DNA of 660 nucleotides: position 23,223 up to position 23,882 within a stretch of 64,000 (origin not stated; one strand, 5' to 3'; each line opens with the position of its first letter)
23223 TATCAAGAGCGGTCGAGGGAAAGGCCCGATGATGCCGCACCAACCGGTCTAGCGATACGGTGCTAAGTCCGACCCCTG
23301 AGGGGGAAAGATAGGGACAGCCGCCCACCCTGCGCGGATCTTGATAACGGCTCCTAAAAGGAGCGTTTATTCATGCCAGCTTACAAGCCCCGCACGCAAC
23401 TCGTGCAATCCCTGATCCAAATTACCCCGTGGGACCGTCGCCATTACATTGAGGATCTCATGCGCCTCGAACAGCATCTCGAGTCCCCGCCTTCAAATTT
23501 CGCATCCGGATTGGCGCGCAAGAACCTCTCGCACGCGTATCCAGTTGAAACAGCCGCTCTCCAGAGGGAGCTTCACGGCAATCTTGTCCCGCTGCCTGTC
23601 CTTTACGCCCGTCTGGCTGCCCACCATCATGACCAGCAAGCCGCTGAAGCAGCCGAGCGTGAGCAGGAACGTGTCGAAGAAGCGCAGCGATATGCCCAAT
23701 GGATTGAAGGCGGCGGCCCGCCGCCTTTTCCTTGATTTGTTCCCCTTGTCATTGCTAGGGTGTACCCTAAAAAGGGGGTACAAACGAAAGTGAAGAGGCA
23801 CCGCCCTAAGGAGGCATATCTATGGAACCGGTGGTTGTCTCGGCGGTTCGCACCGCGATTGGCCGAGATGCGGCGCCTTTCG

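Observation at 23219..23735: SAM-I riboswitch controlling a 120-aa orphan gene with no known sulfur or methionine function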

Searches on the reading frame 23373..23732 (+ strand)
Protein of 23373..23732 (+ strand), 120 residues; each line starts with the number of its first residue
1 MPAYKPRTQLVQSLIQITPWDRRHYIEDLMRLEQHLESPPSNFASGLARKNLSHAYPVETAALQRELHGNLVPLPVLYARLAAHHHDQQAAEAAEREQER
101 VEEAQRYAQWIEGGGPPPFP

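Call 4: search_protein_families(library=pfam, proteins=[window:23373-23732:+], max_evalue=0.1)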
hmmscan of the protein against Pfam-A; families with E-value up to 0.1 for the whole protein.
window:23373-23732:+ (120 aa): 0 families

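Call 5: search_protein_families(library=ncbifam, proteins=[window:23373-23732:+], max_evalue=10)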
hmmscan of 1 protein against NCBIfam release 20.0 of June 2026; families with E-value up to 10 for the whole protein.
window:23373-23732:+ (120 aa): 0 families

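Call 8: find_homologous_proteins(query=window:23373-23732:+, max_evalue=0.01)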
Query window:23373-23732:+ (120 aa): 1 proteins with E <= 0.01 among 74 candidates.
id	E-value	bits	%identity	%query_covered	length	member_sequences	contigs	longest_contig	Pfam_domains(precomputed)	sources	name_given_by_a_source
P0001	6.1e-74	264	100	100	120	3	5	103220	-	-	-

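Call 11: find_encoding_contigs(protein=P0001, flank=10000, max_places=10)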
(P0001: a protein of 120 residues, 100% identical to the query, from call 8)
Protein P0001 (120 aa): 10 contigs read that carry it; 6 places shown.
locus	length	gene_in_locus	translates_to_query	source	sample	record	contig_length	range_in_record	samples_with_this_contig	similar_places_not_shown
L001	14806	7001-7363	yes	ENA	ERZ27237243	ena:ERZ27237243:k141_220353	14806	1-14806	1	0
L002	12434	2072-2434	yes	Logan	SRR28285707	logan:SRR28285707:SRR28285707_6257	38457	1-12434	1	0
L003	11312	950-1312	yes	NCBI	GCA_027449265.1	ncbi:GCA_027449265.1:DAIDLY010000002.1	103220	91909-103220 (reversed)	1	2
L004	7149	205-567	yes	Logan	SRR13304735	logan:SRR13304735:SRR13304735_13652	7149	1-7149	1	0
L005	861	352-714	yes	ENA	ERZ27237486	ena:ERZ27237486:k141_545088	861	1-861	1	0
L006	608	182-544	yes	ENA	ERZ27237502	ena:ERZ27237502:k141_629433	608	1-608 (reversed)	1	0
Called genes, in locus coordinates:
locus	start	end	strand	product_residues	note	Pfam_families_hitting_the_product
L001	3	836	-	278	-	?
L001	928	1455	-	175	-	PF07811:TadE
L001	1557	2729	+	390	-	PF01656:CbiA, PF02374:ArsA_ATPase (faint), PF06564:CBP_BcsQ (weak), PF10609:ParA, PF13614:AAA_31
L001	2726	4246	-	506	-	-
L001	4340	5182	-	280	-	PF03328:HpcH_HpaI, PF15617:C-C_Bond_Lyase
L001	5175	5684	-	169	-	PF19315:MC_hydratase, PF01575:MaoC_dehydratas, PF13452:FAS1_DH_region (weak)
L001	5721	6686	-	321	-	PF08240:ADH_N, PF00107:ADH_zinc_N, PF13602:ADH_zinc_N_2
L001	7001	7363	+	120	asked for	-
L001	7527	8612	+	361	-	PF00108:Thiolase_N, PF00109:ketoacyl-synt (weak), PF02803:Thiolase_C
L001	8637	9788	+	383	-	PF02771:Acyl-CoA_dh_N, PF02770:Acyl-CoA_dh_M, PF00441:Acyl-CoA_dh_1, PF22924:ACOX_C_alpha1 (faint), PF08028:Acyl-CoA_dh_2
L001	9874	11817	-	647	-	PF20434:BD-FAE, PF00326:Peptidase_S9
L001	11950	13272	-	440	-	PF00202:Aminotran_3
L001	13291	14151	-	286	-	PF00795:CN_hydrolase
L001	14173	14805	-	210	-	?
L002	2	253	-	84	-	?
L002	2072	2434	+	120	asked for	-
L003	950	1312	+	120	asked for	-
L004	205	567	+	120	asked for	-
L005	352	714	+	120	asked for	-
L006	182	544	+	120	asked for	-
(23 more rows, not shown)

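Call 12: list_cluster_members(proteins=[P0001])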
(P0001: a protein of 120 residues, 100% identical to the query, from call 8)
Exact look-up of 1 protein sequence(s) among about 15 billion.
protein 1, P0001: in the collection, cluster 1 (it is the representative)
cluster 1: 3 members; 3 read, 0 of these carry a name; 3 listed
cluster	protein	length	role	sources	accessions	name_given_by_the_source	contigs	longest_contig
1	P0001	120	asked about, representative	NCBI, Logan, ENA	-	-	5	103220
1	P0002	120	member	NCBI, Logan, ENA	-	-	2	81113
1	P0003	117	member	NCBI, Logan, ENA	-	-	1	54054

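Call 14: find_encoding_contigs(protein=P0002, flank=6000, max_places=4)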
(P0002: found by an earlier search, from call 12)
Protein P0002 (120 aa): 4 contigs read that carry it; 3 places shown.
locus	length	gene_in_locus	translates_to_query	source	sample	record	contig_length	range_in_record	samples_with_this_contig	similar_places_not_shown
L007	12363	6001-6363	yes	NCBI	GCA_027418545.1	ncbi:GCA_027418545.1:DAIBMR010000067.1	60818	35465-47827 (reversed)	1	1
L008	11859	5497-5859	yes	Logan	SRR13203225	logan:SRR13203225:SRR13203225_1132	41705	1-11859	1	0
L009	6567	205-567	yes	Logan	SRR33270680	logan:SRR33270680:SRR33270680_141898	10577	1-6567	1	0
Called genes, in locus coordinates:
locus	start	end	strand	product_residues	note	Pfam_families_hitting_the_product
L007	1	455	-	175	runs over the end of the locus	PF07811:TadE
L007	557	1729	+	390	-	PF01656:CbiA, PF02374:ArsA_ATPase (faint), PF06564:CBP_BcsQ (weak), PF10609:ParA, PF13614:AAA_31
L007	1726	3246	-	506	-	-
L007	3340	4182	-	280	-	PF03328:HpcH_HpaI, PF15617:C-C_Bond_Lyase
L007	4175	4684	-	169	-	PF19315:MC_hydratase, PF01575:MaoC_dehydratas, PF13452:FAS1_DH_region (weak)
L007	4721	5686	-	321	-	PF08240:ADH_N, PF00107:ADH_zinc_N, PF13602:ADH_zinc_N_2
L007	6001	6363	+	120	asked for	-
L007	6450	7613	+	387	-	PF00108:Thiolase_N, PF00109:ketoacyl-synt (weak), PF02803:Thiolase_C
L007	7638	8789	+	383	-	PF02771:Acyl-CoA_dh_N, PF02770:Acyl-CoA_dh_M, PF00441:Acyl-CoA_dh_1, PF22924:ACOX_C_alpha1 (faint), PF08028:Acyl-CoA_dh_2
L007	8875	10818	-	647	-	PF20434:BD-FAE, PF00326:Peptidase_S9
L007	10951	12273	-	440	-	PF00202:Aminotran_3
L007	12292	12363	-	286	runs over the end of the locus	PF00795:CN_hydrolase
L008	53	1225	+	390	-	PF01656:CbiA, PF02374:ArsA_ATPase (faint), PF06564:CBP_BcsQ (weak), PF10609:ParA, PF13614:AAA_31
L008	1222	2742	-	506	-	-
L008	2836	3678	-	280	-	PF03328:HpcH_HpaI, PF15617:C-C_Bond_Lyase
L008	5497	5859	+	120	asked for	-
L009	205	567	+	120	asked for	-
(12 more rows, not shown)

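Call 15: find_encoding_contigs(protein=P0003, flank=6000, max_places=4)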
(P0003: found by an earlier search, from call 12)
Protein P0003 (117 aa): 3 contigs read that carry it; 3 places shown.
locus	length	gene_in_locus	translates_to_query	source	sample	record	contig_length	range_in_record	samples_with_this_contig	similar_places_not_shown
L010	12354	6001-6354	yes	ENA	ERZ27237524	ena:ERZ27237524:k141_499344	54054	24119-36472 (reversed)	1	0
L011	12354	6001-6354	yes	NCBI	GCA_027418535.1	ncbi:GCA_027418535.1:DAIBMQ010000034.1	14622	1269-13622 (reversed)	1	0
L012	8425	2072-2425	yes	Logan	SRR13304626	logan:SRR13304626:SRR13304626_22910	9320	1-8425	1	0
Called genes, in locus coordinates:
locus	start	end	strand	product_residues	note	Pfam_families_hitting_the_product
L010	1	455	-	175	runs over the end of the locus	PF07811:TadE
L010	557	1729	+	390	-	PF01656:CbiA, PF02374:ArsA_ATPase (faint), PF06564:CBP_BcsQ (weak), PF10609:ParA, PF13614:AAA_31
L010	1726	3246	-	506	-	-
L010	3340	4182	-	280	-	PF03328:HpcH_HpaI, PF15617:C-C_Bond_Lyase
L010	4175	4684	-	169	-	PF19315:MC_hydratase, PF01575:MaoC_dehydratas, PF13452:FAS1_DH_region (weak)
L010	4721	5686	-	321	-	PF08240:ADH_N, PF00107:ADH_zinc_N, PF13602:ADH_zinc_N_2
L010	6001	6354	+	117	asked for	-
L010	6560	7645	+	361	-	PF00108:Thiolase_N, PF00109:ketoacyl-synt (weak), PF02803:Thiolase_C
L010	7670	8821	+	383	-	PF02771:Acyl-CoA_dh_N, PF02770:Acyl-CoA_dh_M, PF00441:Acyl-CoA_dh_1, PF22924:ACOX_C_alpha1 (faint), PF08028:Acyl-CoA_dh_2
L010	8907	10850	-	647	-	PF20434:BD-FAE, PF00326:Peptidase_S9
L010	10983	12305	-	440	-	PF00202:Aminotran_3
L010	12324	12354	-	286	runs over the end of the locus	PF00795:CN_hydrolase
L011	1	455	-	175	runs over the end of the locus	PF07811:TadE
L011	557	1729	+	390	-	PF01656:CbiA, PF02374:ArsA_ATPase (faint), PF06564:CBP_BcsQ (weak), PF10609:ParA, PF13614:AAA_31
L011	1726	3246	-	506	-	-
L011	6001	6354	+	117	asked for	-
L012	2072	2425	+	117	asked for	-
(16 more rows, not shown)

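Call 20: search_protein_representatives(protein=window:23373-23732:+)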
Query: 120 residues. Proteins with E-value up to 0.001 (for the whole library): 58; up to 1e-10: 3; up to 1e-30: 1. The best 58 are listed.
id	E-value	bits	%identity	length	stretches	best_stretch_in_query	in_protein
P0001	2.0e-74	263.9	100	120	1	1-120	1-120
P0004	9.9e-21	90.6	43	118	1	3-117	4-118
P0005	6.6e-14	68.6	39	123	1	3-117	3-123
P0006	1.1e-09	55.0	30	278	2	6-117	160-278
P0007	1.7e-09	54.4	31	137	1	8-117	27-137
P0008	2.5e-09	53.8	37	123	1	7-115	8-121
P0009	3.8e-09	53.2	35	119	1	7-115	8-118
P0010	1.9e-08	51.0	39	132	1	5-118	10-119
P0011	2.1e-08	50.9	38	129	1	1-117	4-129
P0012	3.2e-08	50.2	36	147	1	6-110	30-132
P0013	6.9e-08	49.2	38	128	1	7-110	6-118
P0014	7.4e-08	49.1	37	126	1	1-115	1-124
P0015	8.0e-08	48.9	34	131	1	6-115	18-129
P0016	1.4e-07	48.1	32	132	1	7-117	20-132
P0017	2.8e-07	47.2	34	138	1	5-117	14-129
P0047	3.4e-04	37.2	31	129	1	5-115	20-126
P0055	5.8e-04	36.5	31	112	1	11-115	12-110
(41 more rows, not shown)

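Call 23: search_protein_families(library=pfam, alignment_id=A2, max_evalue=0.01)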
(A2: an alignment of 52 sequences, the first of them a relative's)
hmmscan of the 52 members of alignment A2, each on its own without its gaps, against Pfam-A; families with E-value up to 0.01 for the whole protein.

A. member 1, P0001 (120 aa): 0 families

B. families by the number of members that match (of 52 scanned): 1 family
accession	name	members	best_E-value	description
PF15437.11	PGBA_C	2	0.0038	Plasminogen-binding protein pgbA C-terminal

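Call 24: search_protein_families(library=phrogs, alignment_id=A2, max_evalue=0.001)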
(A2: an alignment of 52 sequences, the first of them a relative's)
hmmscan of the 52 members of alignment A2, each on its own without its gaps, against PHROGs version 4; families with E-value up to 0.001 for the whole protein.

A. member 1, P0001 (120 aa): 0 families

B. families by the number of members that match (of 52 scanned): 0 families

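Call 27: find_homologous_proteins(query=A2, max_evalue=0.001)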
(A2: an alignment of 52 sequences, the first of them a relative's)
Query A2 (52 sequences) (120 aa, profile of the alignment): 16 proteins with E <= 0.001 among 1633 candidates.
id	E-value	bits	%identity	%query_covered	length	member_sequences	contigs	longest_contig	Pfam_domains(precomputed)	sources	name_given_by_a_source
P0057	1.3e-34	137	29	98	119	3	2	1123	-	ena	-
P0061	6.1e-34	135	30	92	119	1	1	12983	-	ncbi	-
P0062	3.8e-32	129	26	92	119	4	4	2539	-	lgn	-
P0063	4.3e-32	129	30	93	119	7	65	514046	-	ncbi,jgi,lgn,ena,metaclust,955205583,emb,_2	jgi:hypothetical protein|metaclust:\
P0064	6.9e-32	128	28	93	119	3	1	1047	-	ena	-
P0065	9.5e-32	128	28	98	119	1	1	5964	-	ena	-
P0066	2.5e-31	126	28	93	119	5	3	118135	-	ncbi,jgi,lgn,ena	jgi:hypothetical protein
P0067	6.7e-31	125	26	93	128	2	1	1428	-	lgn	-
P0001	8.3e-30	121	100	100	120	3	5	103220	-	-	-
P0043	1.1e-28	118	34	52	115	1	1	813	-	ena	-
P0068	5.1e-26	109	30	52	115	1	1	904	-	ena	-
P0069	1.1e-23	102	28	88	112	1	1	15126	-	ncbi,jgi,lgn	-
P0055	4.5e-23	100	30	88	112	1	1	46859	-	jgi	jgi:hypothetical protein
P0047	1.5e-19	88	28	93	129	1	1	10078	-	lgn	-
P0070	1.6e-19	88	26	95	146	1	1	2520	-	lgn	-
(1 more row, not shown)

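Call 28: find_encoding_contigs(protein=P0004, flank=4000, max_places=4)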
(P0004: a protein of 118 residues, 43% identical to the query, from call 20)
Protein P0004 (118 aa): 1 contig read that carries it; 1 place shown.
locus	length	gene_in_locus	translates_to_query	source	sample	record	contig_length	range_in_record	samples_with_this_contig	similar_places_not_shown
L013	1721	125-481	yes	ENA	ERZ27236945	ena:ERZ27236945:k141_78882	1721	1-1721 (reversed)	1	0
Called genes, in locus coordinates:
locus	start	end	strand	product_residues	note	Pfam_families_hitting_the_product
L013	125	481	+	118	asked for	-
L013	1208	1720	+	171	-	?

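Call 29: find_encoding_contigs(protein=P0063, flank=4000, max_places=5)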
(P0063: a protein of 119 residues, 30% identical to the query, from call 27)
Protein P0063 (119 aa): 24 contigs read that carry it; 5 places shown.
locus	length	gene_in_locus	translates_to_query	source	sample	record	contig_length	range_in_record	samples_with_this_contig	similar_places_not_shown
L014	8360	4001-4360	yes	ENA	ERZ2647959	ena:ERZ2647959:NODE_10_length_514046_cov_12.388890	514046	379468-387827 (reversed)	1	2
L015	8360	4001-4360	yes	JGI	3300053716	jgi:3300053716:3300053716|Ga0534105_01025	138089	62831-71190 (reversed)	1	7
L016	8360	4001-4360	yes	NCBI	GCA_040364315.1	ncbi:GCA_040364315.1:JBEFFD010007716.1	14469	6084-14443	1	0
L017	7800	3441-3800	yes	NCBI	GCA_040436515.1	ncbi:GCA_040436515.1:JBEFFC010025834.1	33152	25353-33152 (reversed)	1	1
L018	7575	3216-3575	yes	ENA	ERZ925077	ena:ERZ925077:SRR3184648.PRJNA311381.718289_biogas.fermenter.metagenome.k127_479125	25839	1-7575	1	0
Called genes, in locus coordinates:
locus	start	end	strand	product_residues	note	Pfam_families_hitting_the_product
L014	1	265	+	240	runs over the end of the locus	PF00528:BPD_transp_1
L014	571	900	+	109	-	PF01909:NTP_transf_2, PF18765:Polbeta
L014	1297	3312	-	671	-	PF14804:Jag_N, PF20250:FapA_N, PF03775:MinC_C (faint), PF03961:FapA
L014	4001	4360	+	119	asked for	-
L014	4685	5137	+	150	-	PF01475:FUR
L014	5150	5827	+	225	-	PF00578:AhpC-TSA, PF08534:Redoxin, PF10417:1-cysPrx_C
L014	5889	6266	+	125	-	PF06397:Desulfoferrod_N, PF01880:Desulfoferrodox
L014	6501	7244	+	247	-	-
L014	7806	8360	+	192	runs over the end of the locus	PF13328:HD_4, PF01966:HD (weak)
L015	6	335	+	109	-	PF01909:NTP_transf_2, PF18765:Polbeta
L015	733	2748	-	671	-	PF14804:Jag_N, PF20250:FapA_N, PF03775:MinC_C (faint), PF03961:FapA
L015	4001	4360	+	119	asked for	-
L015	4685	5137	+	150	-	PF01475:FUR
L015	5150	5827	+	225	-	PF00578:AhpC-TSA, PF08534:Redoxin, PF10417:1-cysPrx_C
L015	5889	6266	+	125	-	PF06397:Desulfoferrod_N, PF01880:Desulfoferrodox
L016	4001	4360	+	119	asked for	-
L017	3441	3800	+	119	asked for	-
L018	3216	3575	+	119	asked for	-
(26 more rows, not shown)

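Call 30: find_encoding_contigs(protein=P0066, flank=4000, max_places=3)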
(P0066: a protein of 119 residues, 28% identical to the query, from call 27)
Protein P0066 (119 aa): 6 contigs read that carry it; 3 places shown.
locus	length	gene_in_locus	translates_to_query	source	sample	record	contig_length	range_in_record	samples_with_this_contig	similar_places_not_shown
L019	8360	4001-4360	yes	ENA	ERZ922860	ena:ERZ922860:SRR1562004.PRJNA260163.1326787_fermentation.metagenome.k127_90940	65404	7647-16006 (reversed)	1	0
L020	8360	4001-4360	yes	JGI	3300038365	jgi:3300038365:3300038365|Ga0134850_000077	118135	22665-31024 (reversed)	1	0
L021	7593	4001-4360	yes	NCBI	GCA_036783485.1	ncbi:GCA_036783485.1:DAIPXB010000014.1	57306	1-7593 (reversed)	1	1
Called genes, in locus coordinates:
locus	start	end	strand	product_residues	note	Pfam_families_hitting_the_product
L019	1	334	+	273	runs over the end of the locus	PF00497:SBP_bac_3, PF10613:Lig_chan-Glu_bd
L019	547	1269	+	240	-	PF00528:BPD_transp_1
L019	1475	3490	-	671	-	PF14804:Jag_N, PF20250:FapA_N, PF03961:FapA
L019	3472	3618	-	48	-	-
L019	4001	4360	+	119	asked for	-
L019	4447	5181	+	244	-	-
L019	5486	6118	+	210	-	PF13328:HD_4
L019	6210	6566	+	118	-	PF01909:NTP_transf_2, PF18765:Polbeta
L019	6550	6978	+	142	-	PF05168:HEPN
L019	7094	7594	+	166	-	PF02915:Rubrerythrin (faint), PF09537:DUF2383 (faint), PF07875:Coat_F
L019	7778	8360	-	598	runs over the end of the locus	PF00933:Glyco_hydro_3, PF01915:Glyco_hydro_3_C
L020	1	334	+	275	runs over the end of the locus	PF00497:SBP_bac_3, PF10613:Lig_chan-Glu_bd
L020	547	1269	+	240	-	PF00528:BPD_transp_1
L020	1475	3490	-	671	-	PF14804:Jag_N, PF20250:FapA_N, PF03961:FapA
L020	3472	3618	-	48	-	-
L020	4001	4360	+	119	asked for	-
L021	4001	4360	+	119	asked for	-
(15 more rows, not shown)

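Call 31: find_encoding_contigs(protein=P0005, flank=4000, max_places=3)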
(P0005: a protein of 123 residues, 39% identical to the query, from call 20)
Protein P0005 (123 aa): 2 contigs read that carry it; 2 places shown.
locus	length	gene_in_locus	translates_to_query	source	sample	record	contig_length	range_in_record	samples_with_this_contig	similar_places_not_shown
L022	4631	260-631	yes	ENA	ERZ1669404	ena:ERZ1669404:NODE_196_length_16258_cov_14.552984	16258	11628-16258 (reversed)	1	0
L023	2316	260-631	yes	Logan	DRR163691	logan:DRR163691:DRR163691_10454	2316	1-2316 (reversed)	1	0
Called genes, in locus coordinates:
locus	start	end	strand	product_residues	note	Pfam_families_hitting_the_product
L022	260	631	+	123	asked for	-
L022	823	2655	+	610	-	PF14870:PSII_BNR (faint), PF02012:BNR (faint), PF15902:Sortilin-Vps10 (faint)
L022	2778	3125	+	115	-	PF05656:DUF805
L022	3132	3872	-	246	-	-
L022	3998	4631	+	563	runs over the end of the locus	PF00528:BPD_transp_1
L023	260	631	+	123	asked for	-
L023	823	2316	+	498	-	?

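Call 32: find_encoding_contigs(protein=P0055, flank=4000, max_places=2)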
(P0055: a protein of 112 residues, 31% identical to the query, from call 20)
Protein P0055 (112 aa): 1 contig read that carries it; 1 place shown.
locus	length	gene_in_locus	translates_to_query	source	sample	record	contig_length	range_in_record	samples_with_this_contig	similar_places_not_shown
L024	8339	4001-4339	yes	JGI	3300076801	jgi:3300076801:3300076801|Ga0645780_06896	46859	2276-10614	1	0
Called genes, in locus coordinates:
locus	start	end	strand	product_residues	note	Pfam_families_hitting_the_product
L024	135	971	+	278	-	-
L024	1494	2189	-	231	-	PF08843:AbiEii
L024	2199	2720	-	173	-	-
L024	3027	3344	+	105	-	-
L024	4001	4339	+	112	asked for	-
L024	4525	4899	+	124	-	-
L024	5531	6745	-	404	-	PF00872:Transposase_mut, PF10551:MULE (weak)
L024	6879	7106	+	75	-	-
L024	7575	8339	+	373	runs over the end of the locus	PF14072:DndB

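Call 33: find_encoding_contigs(protein=P0061, flank=4000, max_places=2)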
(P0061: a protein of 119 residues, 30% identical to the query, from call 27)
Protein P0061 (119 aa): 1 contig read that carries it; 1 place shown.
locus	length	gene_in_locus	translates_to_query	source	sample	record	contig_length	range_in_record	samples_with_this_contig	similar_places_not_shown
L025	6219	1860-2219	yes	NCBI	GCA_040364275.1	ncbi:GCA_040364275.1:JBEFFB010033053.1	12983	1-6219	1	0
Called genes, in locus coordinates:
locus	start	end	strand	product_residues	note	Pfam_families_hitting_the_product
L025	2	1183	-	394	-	?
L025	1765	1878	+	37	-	-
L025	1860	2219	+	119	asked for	-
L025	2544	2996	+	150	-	PF01475:FUR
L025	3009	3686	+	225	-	PF00578:AhpC-TSA, PF08534:Redoxin, PF10417:1-cysPrx_C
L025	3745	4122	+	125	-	PF06397:Desulfoferrod_N, PF01880:Desulfoferrodox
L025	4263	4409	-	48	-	PF01361:Tautomerase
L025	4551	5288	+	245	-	-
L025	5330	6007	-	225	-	PF02517:Rce1-like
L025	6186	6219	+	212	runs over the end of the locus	PF13328:HD_4, PF01966:HD (weak)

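Call 34: find_encoding_contigs(protein=P0047, flank=4000, max_places=2)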
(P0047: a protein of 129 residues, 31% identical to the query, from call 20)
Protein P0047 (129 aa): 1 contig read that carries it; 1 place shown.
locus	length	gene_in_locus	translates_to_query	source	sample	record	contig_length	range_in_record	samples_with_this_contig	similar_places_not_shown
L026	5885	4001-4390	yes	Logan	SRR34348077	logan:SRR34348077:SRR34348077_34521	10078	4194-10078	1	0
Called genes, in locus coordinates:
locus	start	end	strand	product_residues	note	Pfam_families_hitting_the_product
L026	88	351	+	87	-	-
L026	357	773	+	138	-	-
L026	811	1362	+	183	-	-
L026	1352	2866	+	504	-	PF00899:ThiF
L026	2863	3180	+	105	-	-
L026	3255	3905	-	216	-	PF00571:CBS (faint)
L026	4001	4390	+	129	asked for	-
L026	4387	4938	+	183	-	-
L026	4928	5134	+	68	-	-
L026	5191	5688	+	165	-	-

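Call 42: find_related_loci(query=A4, collection=genome_contigs, flank=3000)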
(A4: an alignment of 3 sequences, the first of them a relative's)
Query A4 (120 aa) in genome_contigs; peptide patterns used: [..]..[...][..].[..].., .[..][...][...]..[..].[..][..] (x = any residue, [..] = any of these).
22 stretches matched a pattern; 1 encode a relative of the query (tblastn E <= 1e-3); 1 distinct loci.
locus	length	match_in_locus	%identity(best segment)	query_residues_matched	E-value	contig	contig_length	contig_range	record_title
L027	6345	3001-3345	43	3-117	6e-28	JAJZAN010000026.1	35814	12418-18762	MAG: Bacillota bacterium isolate HSP1.bin10 NODE_644_length_35814_cov_4.590439, whole genome shotgun sequence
